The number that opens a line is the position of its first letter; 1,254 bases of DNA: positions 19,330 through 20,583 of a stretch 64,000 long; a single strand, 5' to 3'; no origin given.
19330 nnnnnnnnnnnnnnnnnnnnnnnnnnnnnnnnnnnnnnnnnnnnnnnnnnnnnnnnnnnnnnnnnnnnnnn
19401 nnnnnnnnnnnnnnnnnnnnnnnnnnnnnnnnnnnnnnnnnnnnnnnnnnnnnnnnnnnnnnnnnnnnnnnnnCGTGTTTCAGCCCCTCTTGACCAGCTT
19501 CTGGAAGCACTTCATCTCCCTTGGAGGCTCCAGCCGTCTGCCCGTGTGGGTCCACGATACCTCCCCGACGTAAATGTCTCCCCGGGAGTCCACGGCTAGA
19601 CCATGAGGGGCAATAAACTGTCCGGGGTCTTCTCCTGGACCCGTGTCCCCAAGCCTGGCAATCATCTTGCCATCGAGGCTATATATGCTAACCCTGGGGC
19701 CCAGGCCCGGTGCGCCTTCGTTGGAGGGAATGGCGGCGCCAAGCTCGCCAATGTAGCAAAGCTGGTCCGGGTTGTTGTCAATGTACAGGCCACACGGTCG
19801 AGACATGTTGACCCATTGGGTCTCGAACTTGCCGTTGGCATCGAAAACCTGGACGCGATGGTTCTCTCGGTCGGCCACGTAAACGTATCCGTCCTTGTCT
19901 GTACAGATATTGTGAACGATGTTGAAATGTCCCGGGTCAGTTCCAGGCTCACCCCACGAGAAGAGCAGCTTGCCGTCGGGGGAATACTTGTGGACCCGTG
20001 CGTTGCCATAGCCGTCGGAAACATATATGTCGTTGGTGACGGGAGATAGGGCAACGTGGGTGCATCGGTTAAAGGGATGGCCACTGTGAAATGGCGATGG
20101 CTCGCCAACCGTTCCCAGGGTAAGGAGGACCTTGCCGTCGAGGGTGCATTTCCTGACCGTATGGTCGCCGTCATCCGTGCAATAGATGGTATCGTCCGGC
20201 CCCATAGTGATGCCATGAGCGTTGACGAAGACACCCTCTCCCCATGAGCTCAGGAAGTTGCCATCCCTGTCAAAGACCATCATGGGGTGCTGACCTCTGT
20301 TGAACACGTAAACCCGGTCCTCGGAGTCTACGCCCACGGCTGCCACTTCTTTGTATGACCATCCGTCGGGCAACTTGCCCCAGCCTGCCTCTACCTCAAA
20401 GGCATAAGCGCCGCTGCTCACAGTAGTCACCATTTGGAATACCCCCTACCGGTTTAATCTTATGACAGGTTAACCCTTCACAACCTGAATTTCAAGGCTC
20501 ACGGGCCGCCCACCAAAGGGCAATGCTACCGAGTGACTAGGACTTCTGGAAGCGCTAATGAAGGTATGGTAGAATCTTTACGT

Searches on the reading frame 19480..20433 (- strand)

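Call 43: search_protein_families(library=pfam, proteins=[window:19480-20433:-], max_evalue=0.0001)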
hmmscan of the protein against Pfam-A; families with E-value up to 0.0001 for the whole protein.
window:19480-20433:- (317 aa): 4 families
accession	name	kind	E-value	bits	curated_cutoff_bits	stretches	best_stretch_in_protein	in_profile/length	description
PF01436.27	NHL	-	7.2e-20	70.4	20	1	170-197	1-28/28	NHL repeat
PF17170.10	DUF5128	-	5.6e-08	32.8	22.9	0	170-206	43-78/321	6-bladed beta-propeller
PF06739.17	SBBP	-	4.9e-05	23.6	20.5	0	276-290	15-29/38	Beta-propeller repeat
PF16288.11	DUF4934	-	5.9e-05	23.6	27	0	152-203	50-100/102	Domain of unknown function (DUF4934)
